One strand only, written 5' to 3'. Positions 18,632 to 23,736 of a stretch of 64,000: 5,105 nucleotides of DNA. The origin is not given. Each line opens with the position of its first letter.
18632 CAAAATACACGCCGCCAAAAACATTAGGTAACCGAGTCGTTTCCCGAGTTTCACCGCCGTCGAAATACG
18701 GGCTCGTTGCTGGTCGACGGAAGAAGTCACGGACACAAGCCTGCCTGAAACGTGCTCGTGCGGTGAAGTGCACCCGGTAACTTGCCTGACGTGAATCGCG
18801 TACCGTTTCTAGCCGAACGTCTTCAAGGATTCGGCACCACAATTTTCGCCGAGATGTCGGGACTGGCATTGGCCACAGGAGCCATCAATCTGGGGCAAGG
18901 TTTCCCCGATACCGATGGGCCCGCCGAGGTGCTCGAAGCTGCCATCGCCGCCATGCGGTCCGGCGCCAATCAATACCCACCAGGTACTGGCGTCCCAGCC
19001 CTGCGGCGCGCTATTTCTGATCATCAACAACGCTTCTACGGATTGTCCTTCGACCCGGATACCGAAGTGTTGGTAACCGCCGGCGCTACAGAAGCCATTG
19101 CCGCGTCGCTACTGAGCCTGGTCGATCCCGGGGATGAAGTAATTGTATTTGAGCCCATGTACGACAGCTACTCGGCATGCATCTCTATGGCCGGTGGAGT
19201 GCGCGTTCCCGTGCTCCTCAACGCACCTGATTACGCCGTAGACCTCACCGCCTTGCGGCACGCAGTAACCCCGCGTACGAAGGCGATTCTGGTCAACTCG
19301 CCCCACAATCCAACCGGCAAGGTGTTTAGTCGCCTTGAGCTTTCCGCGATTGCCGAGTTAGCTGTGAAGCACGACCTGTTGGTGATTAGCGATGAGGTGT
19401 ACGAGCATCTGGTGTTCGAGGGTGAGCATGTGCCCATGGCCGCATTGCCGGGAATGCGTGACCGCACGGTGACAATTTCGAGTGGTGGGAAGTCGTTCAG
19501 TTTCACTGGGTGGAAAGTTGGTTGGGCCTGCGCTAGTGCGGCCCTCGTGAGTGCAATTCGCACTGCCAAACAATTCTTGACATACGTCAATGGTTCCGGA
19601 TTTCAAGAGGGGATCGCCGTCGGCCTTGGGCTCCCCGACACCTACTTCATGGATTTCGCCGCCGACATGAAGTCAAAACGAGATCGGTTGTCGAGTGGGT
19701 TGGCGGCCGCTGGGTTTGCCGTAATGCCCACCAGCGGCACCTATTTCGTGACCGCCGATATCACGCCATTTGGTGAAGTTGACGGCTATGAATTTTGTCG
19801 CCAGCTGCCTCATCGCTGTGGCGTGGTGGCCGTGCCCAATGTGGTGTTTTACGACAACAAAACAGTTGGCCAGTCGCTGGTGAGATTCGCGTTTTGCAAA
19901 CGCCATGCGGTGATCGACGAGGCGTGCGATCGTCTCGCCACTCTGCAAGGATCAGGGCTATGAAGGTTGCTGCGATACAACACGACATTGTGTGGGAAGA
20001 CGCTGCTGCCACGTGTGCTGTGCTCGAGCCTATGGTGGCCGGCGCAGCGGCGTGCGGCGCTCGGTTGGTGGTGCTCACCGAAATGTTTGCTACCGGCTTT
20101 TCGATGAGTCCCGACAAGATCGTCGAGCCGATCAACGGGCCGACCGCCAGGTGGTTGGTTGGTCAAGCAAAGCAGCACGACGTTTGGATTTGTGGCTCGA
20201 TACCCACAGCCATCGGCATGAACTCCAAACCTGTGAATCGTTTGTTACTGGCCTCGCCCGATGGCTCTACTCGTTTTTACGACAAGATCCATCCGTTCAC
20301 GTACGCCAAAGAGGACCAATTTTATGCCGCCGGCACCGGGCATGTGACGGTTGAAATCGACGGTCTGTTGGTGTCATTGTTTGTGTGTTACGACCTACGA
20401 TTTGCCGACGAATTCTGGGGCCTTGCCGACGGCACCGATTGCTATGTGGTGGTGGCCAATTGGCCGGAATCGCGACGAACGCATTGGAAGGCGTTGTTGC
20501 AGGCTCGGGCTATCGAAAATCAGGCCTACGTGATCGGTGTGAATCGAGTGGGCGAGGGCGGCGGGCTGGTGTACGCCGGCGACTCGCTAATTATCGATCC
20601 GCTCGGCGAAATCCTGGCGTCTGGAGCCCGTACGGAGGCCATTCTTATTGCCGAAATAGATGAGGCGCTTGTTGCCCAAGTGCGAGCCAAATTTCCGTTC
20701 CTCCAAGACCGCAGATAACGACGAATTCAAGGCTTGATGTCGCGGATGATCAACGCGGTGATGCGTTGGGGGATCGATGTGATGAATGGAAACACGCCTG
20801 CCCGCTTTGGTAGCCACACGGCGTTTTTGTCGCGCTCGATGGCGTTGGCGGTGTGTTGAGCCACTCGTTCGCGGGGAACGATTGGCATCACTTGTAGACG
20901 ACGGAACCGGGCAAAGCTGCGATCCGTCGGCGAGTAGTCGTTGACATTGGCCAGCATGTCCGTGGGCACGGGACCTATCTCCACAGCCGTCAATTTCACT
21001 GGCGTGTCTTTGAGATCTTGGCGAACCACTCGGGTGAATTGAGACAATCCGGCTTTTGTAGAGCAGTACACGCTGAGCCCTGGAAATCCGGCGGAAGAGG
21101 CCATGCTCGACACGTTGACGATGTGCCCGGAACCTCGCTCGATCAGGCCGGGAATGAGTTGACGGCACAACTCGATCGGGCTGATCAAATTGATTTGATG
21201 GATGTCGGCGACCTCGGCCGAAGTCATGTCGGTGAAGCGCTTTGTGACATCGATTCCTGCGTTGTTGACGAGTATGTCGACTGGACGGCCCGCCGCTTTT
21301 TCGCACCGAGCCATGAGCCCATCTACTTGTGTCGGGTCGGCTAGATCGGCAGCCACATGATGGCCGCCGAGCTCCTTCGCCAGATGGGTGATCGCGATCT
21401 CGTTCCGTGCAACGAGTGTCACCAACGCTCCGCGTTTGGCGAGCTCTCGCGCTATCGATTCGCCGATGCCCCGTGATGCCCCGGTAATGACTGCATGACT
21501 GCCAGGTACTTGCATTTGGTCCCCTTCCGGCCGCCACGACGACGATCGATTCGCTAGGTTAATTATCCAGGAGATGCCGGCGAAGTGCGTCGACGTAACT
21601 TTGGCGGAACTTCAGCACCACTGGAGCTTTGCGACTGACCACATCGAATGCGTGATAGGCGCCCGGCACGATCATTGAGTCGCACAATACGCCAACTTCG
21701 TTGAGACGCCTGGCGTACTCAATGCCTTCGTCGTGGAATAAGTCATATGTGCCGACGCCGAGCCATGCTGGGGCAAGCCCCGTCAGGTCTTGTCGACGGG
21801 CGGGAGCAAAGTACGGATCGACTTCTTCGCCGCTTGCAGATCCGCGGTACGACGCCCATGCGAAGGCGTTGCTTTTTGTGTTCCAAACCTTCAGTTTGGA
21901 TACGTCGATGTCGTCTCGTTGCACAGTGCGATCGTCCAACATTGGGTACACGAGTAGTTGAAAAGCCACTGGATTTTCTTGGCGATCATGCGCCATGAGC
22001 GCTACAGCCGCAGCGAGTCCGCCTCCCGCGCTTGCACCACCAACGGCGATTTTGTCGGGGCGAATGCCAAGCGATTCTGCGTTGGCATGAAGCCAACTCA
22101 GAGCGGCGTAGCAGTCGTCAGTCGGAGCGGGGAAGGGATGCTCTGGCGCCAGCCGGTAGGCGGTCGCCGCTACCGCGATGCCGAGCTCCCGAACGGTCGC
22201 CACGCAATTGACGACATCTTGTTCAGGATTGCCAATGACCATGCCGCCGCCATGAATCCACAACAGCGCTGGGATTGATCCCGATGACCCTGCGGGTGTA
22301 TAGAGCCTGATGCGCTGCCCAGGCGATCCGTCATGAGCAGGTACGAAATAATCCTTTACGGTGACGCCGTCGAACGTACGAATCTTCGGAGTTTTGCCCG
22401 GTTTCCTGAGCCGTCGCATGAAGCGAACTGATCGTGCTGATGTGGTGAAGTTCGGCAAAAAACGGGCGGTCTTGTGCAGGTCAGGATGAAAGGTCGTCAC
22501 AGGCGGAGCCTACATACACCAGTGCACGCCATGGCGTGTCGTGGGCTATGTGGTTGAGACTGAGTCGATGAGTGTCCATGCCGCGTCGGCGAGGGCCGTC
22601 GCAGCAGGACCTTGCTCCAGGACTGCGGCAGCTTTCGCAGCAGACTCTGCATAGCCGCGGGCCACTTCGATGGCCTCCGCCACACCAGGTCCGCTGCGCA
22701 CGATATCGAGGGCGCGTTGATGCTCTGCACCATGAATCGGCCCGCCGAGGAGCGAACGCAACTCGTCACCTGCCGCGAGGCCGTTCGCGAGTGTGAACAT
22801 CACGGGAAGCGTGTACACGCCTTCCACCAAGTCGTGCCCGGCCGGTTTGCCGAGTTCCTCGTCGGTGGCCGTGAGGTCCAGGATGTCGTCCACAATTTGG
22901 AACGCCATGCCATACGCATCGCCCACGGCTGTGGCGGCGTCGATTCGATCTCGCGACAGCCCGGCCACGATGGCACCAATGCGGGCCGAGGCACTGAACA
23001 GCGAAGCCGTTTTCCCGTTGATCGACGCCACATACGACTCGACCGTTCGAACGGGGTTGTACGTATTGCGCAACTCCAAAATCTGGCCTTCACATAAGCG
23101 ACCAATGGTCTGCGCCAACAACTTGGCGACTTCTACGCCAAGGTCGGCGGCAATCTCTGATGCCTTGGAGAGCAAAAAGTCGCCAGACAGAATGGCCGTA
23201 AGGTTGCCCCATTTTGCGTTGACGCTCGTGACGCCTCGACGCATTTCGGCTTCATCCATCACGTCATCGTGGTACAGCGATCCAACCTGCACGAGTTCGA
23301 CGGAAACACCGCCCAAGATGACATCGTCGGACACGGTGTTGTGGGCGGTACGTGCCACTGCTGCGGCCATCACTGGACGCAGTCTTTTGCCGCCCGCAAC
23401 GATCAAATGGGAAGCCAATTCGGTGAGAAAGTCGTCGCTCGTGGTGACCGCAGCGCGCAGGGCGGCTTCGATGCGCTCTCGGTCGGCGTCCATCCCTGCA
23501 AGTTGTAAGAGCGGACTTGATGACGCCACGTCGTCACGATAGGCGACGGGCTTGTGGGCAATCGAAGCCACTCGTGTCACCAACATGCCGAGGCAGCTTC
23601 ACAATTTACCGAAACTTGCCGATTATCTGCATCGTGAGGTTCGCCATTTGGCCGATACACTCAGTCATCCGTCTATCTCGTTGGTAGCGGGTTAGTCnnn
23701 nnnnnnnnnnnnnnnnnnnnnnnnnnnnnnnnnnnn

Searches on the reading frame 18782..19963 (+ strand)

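Call 19: search_protein_families(library=pfam, proteins=[window:18782-19963:+], max_evalue=0.0001)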
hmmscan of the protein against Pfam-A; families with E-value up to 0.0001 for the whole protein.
window:18782-19963:+ (393 aa): 5 families
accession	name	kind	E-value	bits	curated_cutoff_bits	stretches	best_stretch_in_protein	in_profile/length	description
PF00155.27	Aminotran_1_2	-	2.3e-61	208.4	19.7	1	34-385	3-361/361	Aminotransferase class I and II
PF01041.23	DegT_DnrJ_EryC1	-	1.9e-11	44.3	19.8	1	95-204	41-145/360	DegT/DnrJ/EryC1/StrS aminotransferase family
PF01053.26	Cys_Met_Meta_PP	-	3.4e-09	36.2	27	1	96-207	70-176/381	Cys/Met metabolism PLP-dependent enzyme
PF00266.25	Aminotran_5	-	9.1e-08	31.9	21.5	1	92-205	60-176/371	Aminotransferase class-V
PF01212.27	Beta_elim_lyase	-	2.4e-05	24.2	27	1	45-204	9-168/288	Beta-eliminating lyase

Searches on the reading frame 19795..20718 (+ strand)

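Call 19: search_protein_families(library=pfam, proteins=[window:19795-20718:+], max_evalue=0.0001)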
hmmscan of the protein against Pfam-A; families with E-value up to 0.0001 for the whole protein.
window:19795-20718:+ (307 aa): 1 family
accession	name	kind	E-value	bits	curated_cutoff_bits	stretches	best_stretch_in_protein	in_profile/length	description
PF00795.27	CN_hydrolase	-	3.1e-39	135.3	23.2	1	57-297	1-255/256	Carbon-nitrogen hydrolase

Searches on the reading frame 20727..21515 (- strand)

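Call 19: search_protein_families(library=pfam, proteins=[window:20727-21515:-], max_evalue=0.0001)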
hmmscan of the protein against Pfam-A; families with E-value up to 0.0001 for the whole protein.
window:20727-21515:- (262 aa): 4 families
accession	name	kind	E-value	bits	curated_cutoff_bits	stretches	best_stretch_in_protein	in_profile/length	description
PF00106.31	adh_short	-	1.5e-50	171.9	26.6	1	7-193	2-192/195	short chain dehydrogenase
PF13561.12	adh_short_C2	-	3.1e-38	132.1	27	1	12-198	1-191/236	Enoyl-(Acyl carrier protein) reductase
PF08659.16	KR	-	2.2e-10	41.2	22.6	1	9-169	4-169/180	KR domain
PF13460.12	NAD_binding_10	-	6.6e-07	29.8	27.2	1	12-181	1-144/184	NAD(P)H-binding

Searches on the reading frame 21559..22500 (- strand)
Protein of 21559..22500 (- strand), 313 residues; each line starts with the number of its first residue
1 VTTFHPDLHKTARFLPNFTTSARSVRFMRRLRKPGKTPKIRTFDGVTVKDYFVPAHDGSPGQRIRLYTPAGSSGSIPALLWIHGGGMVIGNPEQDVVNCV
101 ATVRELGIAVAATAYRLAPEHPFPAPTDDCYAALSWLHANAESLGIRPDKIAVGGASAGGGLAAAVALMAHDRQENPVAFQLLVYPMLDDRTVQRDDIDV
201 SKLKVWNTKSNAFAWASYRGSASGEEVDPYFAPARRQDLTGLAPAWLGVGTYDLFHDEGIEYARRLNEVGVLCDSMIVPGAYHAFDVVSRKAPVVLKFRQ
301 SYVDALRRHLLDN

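Call 19: search_protein_families(library=pfam, proteins=[window:21559-22500:-], max_evalue=0.0001)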
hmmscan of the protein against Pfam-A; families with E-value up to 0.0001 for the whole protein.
window:21559-22500:- (313 aa): 3 families
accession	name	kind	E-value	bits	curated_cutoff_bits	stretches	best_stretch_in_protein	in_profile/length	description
PF07859.19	Abhydrolase_3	-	1.2e-57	195.5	25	1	79-285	1-208/210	alpha/beta hydrolase fold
PF20434.5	BD-FAE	-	2e-24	86.7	26.8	1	66-174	3-114/215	BD-FAE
PF00135.34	COesterase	-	3.7e-09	36.5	27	1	66-173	90-207/515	Carboxylesterase family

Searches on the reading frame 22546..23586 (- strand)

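Call 19: search_protein_families(library=pfam, proteins=[window:22546-23586:-], max_evalue=0.0001)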
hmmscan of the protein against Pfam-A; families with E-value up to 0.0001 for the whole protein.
window:22546-23586:- (346 aa): 1 family
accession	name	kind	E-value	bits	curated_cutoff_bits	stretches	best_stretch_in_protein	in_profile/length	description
PF00348.22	polyprenyl_synt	-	1.2e-62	211.8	27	1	53-281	3-235/251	Polyprenyl synthetase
